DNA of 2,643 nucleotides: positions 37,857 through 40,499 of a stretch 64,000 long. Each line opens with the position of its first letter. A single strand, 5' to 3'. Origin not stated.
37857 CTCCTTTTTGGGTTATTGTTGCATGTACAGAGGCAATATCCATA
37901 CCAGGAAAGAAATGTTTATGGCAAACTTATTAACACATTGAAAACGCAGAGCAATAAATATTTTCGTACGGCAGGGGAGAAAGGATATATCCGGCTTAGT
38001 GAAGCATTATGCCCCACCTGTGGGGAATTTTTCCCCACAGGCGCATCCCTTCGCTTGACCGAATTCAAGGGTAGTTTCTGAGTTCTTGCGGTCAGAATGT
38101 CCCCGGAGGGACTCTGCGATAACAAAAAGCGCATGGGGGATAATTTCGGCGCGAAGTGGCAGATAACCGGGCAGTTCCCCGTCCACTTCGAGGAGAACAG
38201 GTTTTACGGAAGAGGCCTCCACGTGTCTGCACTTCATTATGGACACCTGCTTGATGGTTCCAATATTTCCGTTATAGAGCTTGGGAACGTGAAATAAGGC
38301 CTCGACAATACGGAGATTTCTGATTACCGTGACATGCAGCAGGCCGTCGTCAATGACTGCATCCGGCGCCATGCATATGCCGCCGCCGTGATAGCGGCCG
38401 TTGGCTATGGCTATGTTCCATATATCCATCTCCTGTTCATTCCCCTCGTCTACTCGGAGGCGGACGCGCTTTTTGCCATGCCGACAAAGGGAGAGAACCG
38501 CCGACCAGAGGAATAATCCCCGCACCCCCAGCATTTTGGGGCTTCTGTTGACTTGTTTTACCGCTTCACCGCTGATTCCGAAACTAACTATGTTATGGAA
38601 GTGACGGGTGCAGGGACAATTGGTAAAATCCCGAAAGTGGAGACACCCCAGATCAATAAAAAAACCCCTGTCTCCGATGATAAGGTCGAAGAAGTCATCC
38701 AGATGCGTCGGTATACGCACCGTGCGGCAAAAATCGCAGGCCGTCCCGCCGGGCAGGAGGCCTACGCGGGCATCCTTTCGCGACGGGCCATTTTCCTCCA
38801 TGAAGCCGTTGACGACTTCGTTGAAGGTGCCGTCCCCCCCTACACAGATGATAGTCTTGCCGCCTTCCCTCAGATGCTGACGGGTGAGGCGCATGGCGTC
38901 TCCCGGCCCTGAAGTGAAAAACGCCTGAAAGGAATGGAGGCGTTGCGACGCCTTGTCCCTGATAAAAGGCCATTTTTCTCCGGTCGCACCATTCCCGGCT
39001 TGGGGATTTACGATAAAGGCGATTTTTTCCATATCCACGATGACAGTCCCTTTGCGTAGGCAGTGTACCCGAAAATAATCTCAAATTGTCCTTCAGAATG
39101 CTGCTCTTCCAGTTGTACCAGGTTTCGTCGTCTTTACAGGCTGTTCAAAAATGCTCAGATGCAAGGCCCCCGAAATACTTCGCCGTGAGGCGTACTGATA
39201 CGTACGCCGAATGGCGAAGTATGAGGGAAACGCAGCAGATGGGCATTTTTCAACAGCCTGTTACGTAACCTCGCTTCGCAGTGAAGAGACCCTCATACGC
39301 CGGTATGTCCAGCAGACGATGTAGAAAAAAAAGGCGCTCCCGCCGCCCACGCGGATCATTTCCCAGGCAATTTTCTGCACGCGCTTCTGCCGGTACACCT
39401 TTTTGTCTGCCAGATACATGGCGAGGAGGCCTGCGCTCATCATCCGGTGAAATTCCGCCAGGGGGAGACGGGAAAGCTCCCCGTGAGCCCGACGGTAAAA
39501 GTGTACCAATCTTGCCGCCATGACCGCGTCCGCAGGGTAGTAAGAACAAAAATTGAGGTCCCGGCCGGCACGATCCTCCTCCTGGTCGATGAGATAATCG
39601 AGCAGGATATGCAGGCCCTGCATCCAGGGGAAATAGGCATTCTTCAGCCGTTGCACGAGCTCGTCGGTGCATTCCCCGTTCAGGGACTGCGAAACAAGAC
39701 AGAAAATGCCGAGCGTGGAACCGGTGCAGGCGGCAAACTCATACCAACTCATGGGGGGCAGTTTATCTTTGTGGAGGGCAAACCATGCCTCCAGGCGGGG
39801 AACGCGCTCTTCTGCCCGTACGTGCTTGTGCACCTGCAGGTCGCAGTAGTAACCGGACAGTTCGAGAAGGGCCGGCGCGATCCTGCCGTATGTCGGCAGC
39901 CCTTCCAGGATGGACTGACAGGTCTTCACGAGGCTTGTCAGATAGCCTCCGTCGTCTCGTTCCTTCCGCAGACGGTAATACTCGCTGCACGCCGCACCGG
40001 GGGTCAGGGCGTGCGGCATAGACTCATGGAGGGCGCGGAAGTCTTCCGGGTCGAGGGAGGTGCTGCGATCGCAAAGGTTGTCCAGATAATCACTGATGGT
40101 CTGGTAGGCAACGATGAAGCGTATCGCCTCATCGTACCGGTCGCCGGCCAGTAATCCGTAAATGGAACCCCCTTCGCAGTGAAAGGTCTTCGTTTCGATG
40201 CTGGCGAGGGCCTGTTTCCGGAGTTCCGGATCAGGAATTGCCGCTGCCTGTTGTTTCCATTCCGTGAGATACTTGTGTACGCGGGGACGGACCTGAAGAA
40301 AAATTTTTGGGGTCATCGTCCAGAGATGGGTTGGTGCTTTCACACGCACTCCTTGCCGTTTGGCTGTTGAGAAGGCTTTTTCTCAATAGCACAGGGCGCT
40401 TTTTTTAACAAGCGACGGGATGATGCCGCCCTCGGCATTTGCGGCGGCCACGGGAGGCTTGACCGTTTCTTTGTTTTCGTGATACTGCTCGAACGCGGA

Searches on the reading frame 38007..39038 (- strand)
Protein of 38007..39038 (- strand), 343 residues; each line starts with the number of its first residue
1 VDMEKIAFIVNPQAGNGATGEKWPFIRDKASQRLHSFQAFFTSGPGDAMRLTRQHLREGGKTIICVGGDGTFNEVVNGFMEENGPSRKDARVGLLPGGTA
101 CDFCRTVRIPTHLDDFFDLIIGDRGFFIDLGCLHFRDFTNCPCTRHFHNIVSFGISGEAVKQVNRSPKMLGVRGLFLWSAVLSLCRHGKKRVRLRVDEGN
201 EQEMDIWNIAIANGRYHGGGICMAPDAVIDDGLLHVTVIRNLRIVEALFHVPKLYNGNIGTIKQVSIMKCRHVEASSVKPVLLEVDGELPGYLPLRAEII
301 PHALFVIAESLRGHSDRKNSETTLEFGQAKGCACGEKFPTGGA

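Call 50: search_protein_families(library=pfam, proteins=[window:38007-39038:-], max_evalue=0.001)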
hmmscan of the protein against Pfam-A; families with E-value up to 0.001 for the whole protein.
window:38007-39038:- (343 aa): 2 families
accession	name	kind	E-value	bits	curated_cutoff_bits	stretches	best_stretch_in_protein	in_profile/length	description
PF19279.4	YegS_C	-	7.4e-29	101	27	1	150-307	2-157/158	YegS C-terminal NAD kinase beta sandwich-like domain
PF00781.29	DAGK_cat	-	4.4e-25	88.1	23.6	1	5-124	1-116/125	Diacylglycerol kinase catalytic domain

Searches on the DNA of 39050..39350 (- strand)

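Call 34: search_dna_similar(query=window:39125-39270:-, collection=plasmids, mode=distant, max_evalue=0.01, max_rows=25)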
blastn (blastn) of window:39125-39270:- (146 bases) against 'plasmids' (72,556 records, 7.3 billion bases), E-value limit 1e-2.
No match.
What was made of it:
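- Tried and rejected: BLAST of c3 against 72,556 plasmids gave no match (call 34).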

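Call 54: search_rna_families(source=window, start=39050, end=39350, threshold=evalue, max_evalue=10)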
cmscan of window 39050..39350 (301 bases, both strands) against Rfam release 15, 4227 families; matches with E-value up to 10: 1.
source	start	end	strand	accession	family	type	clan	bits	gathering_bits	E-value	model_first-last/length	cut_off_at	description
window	39131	39265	-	RF03175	MIR3454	Gene; miRNA;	-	18.4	142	0.28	1-147/147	no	MIR3454 microRNA precursor family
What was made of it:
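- On Any Rfam RNA family: The only hit with E<10 is a chance hit to a plant miRNA hairpin model, 18 bits against a gathering score of 142 (call 54).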

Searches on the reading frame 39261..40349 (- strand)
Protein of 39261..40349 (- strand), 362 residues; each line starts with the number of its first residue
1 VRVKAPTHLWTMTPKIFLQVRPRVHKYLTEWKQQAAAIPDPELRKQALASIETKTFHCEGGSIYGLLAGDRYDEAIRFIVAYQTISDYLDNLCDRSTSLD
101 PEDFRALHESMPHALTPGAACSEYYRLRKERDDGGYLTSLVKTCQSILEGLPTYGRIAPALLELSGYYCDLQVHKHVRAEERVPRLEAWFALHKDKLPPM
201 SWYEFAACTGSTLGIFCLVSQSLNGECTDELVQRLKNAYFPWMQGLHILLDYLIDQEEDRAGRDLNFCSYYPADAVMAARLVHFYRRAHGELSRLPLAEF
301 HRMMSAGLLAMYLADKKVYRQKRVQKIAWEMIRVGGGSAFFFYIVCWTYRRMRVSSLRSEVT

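Call 50: search_protein_families(library=pfam, proteins=[window:39261-40349:-], max_evalue=0.001)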
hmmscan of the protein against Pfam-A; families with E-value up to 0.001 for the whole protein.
window:39261-40349:- (362 aa): 1 family
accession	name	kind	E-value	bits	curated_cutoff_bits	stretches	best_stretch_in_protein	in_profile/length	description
PF10776.14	DUF2600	-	6.9e-148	492.3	25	1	22-350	1-328/328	Protein of unknown function (DUF2600)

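Call 68: find_homologous_proteins(query=window:39261-40349:-, max_evalue=1e-40)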
Query window:39261-40349:- (362 aa): 4416 proteins with E <= 1e-40 among 8000 candidates; the best 120 are listed.
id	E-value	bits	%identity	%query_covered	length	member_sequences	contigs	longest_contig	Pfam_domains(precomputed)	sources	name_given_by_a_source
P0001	4.2e-248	840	100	99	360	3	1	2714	PF10776.15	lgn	-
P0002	1.1e-210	717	84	99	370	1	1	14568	PF10776.15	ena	-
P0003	8.2e-168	576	69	97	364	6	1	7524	PF10776.15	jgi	jgi:tetraprenyl-beta-curcumene synthase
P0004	1.5e-167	575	71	96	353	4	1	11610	PF10776.15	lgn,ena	-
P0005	3.3e-167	574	72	95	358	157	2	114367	PF10776.15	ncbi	-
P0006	1.1e-166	572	71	95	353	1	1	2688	PF10776.15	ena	-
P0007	1.3e-166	572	70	97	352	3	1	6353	PF10776.15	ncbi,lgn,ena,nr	ncbi:MAG TPA: tetraprenyl-beta-curcumene synthase family protein [Syntrophales bacterium]|nr:tetrapr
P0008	1.9e-166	572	69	97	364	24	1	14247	PF10776.15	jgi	-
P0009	2.3e-166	571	69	97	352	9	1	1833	PF10776.15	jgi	-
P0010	5.2e-166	570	69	95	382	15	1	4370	PF10776.15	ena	-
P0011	6.7e-166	570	71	96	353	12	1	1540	PF10776.15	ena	-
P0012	6.8e-166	570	69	96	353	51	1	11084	PF10776.15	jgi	-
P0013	9.7e-166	569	69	97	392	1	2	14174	PF10776.15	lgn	-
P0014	3.7e-165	567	68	97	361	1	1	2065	PF10776.15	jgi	jgi:tetraprenyl-beta-curcumene synthase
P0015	7.2e-165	567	70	97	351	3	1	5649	PF10776.15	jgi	jgi:tetraprenyl-beta-curcumene synthase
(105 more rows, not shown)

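Call 69: find_encoding_contigs(protein=P0002, flank=3000, max_places=2)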
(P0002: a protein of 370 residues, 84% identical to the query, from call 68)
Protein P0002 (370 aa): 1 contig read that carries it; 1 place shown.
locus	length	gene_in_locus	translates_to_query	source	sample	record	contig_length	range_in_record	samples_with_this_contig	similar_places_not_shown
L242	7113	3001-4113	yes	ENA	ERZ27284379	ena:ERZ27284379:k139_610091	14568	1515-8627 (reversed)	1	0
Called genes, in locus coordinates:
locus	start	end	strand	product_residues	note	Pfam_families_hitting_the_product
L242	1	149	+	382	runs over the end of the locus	PF00378:ECH_1, PF16113:ECH_2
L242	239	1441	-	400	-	PF01321:Creatinase_N, PF00557:Peptidase_M24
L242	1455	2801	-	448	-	PF00070:Pyr_redox (faint), PF00890:FAD_binding_2 (weak), PF03486:HI0933_like, PF07992:Pyr_redox_2 (weak), PF12831:FAD_oxidored, PF13454:NAD_binding_9 (weak), PF01266:DAO, PF22780:HI0933_like_1st, +2 more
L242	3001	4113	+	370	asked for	PF10776:DUF2600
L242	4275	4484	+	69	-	-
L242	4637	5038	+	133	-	-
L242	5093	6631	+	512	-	PF00512:HisKA, PF02518:HATPase_c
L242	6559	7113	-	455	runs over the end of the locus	PF00072:Response_reg, PF00158:Sigma54_activat, PF14532:Sigma54_activ_2, PF07724:AAA_2 (weak), PF07728:AAA_5, PF25601:AAA_lid_14, PF02954:HTH_8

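Call 70: find_encoding_contigs(protein=P0005, flank=3000, max_places=2)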
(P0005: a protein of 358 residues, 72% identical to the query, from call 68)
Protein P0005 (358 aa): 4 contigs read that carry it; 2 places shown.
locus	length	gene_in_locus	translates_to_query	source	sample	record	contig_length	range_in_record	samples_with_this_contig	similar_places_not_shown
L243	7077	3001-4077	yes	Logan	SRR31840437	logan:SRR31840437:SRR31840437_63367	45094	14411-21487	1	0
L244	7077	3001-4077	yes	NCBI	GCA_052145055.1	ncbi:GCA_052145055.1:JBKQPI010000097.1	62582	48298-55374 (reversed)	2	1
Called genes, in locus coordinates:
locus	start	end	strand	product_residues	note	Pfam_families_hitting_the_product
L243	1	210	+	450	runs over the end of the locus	PF00890:FAD_binding_2 (weak), PF01134:GIDA (weak), PF07992:Pyr_redox_2, PF12831:FAD_oxidored, PF13738:Pyr_redox_3, PF13434:Lys_Orn_oxgnase (weak), PF00070:Pyr_redox, PF02852:Pyr_redox_dim, +6 more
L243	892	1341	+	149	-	-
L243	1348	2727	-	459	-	PF00070:Pyr_redox (faint), PF00890:FAD_binding_2 (faint), PF01134:GIDA (faint), PF01262:AlaDh_PNT_C (weak), PF03486:HI0933_like, PF12831:FAD_oxidored, PF01266:DAO, PF22780:HI0933_like_1st, +3 more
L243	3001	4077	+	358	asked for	PF10776:DUF2600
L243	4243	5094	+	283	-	PF00781:DAGK_cat, PF19279:YegS_C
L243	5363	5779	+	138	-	-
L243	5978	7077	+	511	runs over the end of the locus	PF00512:HisKA, PF02518:HATPase_c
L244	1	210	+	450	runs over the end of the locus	PF00890:FAD_binding_2 (weak), PF01134:GIDA (weak), PF07992:Pyr_redox_2, PF12831:FAD_oxidored, PF13738:Pyr_redox_3, PF13434:Lys_Orn_oxgnase (weak), PF00070:Pyr_redox, PF02852:Pyr_redox_dim, +6 more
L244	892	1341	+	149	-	-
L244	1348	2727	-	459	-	PF00070:Pyr_redox (faint), PF00890:FAD_binding_2 (faint), PF01134:GIDA (faint), PF01262:AlaDh_PNT_C (weak), PF03486:HI0933_like, PF12831:FAD_oxidored, PF01266:DAO, PF22780:HI0933_like_1st, +3 more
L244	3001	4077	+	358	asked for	PF10776:DUF2600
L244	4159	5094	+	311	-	PF00781:DAGK_cat, PF19279:YegS_C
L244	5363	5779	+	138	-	-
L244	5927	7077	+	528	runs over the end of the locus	PF00512:HisKA, PF02518:HATPase_c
